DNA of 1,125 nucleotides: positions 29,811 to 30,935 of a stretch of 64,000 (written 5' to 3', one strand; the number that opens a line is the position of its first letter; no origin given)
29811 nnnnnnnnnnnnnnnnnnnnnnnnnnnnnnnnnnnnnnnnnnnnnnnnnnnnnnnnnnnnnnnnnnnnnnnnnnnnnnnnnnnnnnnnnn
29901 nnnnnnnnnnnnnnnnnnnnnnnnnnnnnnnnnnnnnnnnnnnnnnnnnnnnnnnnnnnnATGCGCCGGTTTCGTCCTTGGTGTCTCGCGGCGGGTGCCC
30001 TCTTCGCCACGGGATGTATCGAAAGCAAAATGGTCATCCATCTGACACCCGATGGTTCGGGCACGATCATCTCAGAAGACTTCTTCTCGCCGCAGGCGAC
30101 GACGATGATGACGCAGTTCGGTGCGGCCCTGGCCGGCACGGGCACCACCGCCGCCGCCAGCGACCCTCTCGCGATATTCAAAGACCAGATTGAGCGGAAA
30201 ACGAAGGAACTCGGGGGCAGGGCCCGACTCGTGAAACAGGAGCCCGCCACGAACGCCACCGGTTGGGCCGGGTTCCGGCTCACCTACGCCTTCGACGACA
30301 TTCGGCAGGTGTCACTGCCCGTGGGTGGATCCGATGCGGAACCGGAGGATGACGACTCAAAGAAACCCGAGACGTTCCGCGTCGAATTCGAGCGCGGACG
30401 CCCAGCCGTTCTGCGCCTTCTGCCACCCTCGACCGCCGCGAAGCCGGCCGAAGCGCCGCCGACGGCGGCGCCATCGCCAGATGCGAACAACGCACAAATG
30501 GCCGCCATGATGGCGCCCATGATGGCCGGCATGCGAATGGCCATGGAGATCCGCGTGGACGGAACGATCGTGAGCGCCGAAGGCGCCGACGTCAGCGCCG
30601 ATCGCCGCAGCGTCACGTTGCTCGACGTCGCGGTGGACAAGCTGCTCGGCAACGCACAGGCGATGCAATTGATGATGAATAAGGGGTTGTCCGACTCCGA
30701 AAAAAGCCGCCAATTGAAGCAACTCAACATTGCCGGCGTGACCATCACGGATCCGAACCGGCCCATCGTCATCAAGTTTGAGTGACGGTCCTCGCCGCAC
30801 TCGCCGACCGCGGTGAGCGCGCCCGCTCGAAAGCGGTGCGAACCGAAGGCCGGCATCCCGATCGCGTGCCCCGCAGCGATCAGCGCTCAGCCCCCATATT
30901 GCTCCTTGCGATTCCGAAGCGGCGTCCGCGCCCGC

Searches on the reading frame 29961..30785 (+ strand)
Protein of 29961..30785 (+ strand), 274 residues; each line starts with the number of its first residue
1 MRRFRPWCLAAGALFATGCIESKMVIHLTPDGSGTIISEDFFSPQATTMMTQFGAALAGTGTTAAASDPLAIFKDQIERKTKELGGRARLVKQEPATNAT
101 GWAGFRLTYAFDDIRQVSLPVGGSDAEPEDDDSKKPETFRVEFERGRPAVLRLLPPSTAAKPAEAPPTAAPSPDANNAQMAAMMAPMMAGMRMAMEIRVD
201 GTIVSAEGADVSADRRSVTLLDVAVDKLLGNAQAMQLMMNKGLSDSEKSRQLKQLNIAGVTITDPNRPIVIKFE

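Call 15: search_protein_families(library=pfam, proteins=[window:29961-30785:+])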
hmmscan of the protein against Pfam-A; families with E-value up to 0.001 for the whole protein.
window:29961-30785:+ (274 aa): 0 families

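Call 68: find_homologous_proteins(query=window:29961-30785:+, max_evalue=1e-10)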
Query window:29961-30785:+ (274 aa): 24 proteins with E <= 1e-10 among 3650 candidates.
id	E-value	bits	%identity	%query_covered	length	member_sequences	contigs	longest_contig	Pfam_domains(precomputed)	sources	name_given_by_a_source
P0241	5.1e-166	569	95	100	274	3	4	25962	-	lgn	-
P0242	3.5e-126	438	72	100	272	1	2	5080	-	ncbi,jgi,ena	-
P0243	5.4e-117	408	68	99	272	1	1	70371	-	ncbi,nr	ncbi:MAG: hypothetical protein N2652_07855 [Kiritimatiellae bacterium]|nr:hypothetical protein [Kiri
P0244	7.2e-107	375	62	100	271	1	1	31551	-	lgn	-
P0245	6.0e-79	283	53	98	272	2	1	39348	-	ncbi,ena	-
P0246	3.9e-78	281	49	100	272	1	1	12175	-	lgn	-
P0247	2.4e-74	268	52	95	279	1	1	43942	-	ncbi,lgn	-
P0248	2.6e-71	258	50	97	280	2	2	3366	-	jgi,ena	jgi:hypothetical protein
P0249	1.5e-18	86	32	78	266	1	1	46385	-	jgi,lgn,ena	jgi:uncharacterized lipoprotein YehR (DUF1307 family)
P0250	2.8e-14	71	30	93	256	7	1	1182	-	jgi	jgi:hypothetical protein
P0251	3.5e-14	71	32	84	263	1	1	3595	-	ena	-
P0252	2.1e-13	69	30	99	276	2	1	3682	-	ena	-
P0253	8.2e-13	67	30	88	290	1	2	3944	-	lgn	-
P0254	1.0e-12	66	29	91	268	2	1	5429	-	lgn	-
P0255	1.3e-12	66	30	88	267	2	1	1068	-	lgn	-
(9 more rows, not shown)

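Call 69: find_encoding_contigs(protein=P0241, flank=6000, max_places=3)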
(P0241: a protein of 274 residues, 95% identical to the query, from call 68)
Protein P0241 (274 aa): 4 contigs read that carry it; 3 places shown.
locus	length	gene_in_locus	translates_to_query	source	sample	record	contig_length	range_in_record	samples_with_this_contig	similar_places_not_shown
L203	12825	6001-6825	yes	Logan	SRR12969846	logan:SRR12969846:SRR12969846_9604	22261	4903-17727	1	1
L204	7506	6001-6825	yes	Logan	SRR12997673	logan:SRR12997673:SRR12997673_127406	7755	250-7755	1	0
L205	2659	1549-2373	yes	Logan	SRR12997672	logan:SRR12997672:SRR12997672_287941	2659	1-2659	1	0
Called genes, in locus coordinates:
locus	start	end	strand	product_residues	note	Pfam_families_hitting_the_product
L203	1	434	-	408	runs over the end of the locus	PF06245:DUF1015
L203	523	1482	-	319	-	PF01734:Patatin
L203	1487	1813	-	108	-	-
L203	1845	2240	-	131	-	PF07963:N_methyl (weak)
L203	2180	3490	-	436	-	PF01408:GFO_IDH_MocA, PF22725:GFO_IDH_MocA_C3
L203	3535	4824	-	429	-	PF01408:GFO_IDH_MocA, PF22725:GFO_IDH_MocA_C3 (weak)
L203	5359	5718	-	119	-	-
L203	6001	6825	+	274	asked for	-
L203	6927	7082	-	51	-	-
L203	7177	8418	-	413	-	PF00288:GHMP_kinases_N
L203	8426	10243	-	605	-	PF00474:SSF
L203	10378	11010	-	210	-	PF12833:HTH_18, PF00165:HTH_AraC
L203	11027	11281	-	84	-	-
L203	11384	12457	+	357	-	PF00596:Aldolase_II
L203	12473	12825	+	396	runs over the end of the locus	-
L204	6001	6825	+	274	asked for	-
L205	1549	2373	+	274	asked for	-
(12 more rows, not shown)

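Call 70: find_encoding_contigs(protein=P0243, flank=6000, max_places=1)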
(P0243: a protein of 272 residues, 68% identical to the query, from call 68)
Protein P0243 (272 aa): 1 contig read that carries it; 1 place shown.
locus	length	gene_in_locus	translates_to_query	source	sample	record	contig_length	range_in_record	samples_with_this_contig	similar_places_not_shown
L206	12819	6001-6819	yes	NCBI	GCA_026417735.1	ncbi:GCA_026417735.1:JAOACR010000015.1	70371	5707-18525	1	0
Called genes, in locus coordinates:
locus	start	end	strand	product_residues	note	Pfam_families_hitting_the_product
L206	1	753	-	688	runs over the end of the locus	PF12831:FAD_oxidored, PF25275:Golvesin_C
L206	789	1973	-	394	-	PF06245:DUF1015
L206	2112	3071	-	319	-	PF01734:Patatin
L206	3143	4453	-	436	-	PF01408:GFO_IDH_MocA, PF22725:GFO_IDH_MocA_C3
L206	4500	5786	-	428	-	PF01408:GFO_IDH_MocA, PF02894:GFO_IDH_MocA_C (weak), PF22725:GFO_IDH_MocA_C3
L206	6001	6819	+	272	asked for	-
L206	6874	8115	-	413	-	PF00288:GHMP_kinases_N (weak)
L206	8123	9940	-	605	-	PF00474:SSF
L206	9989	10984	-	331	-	PF02311:AraC_binding, PF12833:HTH_18, PF00165:HTH_AraC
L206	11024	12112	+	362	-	PF00596:Aldolase_II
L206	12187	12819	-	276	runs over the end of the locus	PF02311:AraC_binding (weak), PF12833:HTH_18, PF00165:HTH_AraC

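Call 71: find_encoding_contigs(protein=P0244, flank=6000, max_places=1)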
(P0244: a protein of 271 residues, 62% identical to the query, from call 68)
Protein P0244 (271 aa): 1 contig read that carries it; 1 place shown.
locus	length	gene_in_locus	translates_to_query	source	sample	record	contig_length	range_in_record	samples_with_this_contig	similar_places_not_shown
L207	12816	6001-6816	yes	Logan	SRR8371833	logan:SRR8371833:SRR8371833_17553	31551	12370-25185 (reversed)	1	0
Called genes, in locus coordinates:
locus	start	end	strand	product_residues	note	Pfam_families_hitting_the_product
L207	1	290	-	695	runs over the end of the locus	PF12831:FAD_oxidored, PF25275:Golvesin_C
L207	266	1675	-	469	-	PF06245:DUF1015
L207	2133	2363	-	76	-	-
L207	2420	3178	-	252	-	PF07963:N_methyl (weak)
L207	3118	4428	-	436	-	PF01408:GFO_IDH_MocA, PF22725:GFO_IDH_MocA_C3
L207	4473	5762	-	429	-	PF01408:GFO_IDH_MocA, PF02894:GFO_IDH_MocA_C (weak), PF22725:GFO_IDH_MocA_C3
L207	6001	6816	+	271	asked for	-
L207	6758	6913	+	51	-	-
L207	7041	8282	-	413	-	PF00288:GHMP_kinases_N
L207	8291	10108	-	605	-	PF00474:SSF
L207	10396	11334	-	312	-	PF02311:AraC_binding, PF00165:HTH_AraC (weak), PF12833:HTH_18, PF00165:HTH_AraC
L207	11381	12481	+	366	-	PF00596:Aldolase_II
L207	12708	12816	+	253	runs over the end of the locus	PF00535:Glycos_transf_2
